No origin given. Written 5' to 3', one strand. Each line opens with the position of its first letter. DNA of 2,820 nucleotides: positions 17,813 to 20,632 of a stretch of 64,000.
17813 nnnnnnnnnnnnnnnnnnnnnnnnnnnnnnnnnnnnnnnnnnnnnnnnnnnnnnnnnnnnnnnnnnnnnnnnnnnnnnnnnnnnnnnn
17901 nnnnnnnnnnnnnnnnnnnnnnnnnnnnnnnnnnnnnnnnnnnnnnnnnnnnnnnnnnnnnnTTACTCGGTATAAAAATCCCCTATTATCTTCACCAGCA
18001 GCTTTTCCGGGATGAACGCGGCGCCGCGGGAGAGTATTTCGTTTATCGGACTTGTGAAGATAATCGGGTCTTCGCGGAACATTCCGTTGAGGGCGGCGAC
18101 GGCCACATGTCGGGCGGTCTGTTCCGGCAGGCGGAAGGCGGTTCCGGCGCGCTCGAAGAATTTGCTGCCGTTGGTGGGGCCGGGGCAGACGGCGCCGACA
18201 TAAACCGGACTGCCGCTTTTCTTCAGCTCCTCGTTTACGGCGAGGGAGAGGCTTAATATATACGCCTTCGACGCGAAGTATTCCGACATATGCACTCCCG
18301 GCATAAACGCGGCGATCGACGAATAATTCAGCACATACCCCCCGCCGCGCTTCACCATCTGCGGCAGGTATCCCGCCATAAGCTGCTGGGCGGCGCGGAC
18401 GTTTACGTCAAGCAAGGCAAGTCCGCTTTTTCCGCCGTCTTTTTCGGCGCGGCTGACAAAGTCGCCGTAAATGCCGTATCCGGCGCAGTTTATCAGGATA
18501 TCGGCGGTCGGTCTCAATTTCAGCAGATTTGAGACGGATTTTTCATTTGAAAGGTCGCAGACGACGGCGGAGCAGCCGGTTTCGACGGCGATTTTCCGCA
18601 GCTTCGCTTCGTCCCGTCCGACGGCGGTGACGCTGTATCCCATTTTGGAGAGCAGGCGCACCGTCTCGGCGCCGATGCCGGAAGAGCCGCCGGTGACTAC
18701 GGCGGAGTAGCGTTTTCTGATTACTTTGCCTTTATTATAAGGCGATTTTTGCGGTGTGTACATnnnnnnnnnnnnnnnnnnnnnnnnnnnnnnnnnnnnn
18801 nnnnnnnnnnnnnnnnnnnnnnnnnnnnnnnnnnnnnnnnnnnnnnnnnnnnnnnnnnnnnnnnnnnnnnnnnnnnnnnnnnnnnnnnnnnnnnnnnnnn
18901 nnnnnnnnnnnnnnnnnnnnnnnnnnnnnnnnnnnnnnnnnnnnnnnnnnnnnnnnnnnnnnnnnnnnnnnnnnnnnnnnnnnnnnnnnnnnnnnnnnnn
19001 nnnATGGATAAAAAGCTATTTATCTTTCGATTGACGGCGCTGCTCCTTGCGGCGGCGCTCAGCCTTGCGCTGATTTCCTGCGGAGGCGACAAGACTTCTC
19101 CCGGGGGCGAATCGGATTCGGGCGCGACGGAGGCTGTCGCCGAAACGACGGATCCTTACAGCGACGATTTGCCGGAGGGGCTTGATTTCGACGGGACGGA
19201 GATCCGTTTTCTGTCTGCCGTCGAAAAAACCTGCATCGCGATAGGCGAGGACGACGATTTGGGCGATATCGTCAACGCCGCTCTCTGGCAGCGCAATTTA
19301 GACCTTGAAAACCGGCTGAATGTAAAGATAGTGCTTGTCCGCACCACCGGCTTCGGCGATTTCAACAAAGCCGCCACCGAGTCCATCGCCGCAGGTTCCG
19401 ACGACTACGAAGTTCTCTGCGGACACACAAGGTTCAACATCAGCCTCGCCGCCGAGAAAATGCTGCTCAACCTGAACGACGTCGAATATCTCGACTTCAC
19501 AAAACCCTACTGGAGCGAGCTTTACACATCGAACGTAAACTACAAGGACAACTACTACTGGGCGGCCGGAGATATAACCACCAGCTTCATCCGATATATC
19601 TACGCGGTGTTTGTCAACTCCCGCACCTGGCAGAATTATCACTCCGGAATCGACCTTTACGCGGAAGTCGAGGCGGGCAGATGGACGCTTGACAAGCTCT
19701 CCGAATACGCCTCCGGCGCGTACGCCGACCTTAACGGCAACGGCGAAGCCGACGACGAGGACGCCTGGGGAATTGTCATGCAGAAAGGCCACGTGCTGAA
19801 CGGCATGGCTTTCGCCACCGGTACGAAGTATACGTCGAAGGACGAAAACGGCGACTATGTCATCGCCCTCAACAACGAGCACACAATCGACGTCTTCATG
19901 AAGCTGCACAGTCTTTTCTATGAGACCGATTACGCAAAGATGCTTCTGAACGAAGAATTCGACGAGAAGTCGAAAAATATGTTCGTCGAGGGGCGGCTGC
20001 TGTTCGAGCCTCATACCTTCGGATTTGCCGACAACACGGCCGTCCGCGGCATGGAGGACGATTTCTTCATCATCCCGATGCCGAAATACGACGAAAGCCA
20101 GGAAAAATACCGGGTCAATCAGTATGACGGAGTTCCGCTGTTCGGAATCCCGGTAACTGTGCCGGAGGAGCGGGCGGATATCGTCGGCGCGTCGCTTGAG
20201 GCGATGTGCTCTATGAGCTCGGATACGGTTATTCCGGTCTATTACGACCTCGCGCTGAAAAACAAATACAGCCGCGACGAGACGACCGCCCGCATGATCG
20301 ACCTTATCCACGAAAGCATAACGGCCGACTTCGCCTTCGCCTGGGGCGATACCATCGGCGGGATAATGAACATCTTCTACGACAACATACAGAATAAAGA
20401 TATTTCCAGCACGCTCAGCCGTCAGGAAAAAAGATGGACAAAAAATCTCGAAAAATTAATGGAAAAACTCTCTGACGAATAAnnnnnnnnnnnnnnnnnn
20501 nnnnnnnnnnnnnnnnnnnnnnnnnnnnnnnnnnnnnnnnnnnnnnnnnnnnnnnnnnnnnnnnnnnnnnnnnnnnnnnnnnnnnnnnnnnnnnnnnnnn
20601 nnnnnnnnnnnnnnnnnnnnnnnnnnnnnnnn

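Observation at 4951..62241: Ten paralogous SBP-like lipoproteins in a housekeeping region, none with a cognate importer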

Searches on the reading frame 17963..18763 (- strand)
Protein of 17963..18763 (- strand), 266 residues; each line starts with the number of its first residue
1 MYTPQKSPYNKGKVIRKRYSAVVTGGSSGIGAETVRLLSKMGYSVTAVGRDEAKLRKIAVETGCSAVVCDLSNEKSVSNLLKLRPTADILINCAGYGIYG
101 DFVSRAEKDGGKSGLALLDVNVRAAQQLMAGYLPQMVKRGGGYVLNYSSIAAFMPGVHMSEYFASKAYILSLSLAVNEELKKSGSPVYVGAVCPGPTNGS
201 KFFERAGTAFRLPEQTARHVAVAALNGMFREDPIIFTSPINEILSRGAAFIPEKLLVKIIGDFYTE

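Call 9: search_protein_families(library=pfam, proteins=[window:17963-18763:-], max_evalue=0.001)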
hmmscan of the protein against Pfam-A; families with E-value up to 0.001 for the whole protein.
window:17963-18763:- (266 aa): 4 families
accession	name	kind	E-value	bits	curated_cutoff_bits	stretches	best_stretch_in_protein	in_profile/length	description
PF00106.31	adh_short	-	1.3e-31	110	26.6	1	21-200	3-184/195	short chain dehydrogenase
PF13561.12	adh_short_C2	-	1.9e-17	64.1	27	1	28-198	6-177/236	Enoyl-(Acyl carrier protein) reductase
PF01370.27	Epimerase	-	4.6e-07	29.9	20.9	1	22-108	2-86/240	NAD dependent epimerase/dehydratase family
PF13460.12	NAD_binding_10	-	3.3e-06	27.5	27.2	1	25-94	1-68/184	NAD(P)H-binding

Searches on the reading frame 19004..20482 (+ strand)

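Call 4: search_protein_families(library=pfam, proteins=[window:19004-20482:+], max_evalue=1)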
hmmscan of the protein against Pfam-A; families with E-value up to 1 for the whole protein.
window:19004-20482:+ (492 aa): 1 family
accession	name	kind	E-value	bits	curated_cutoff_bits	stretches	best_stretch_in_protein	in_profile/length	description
PF16371.11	MetallophosN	-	0.16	12.7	35.6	1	256-294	1-38/77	N terminal of Calcineurin-like phosphoesterase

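Call 5: search_protein_families(library=ncbifam, proteins=[window:19004-20482:+], max_evalue=1)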
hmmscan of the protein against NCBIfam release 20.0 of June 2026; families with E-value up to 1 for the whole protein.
window:19004-20482:+ (492 aa): 2 families
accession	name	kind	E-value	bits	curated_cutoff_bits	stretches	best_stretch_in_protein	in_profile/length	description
NF050142.1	PG1828_fam_lipo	equivalog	0.026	15.2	50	1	12-54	6-49/59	PG1828 family lipoprotein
NF058595.1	invert_tail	domain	0.23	11.8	37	1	9-41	55-86/113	lipo-invert putative C-terminal anchoring domain-containing protein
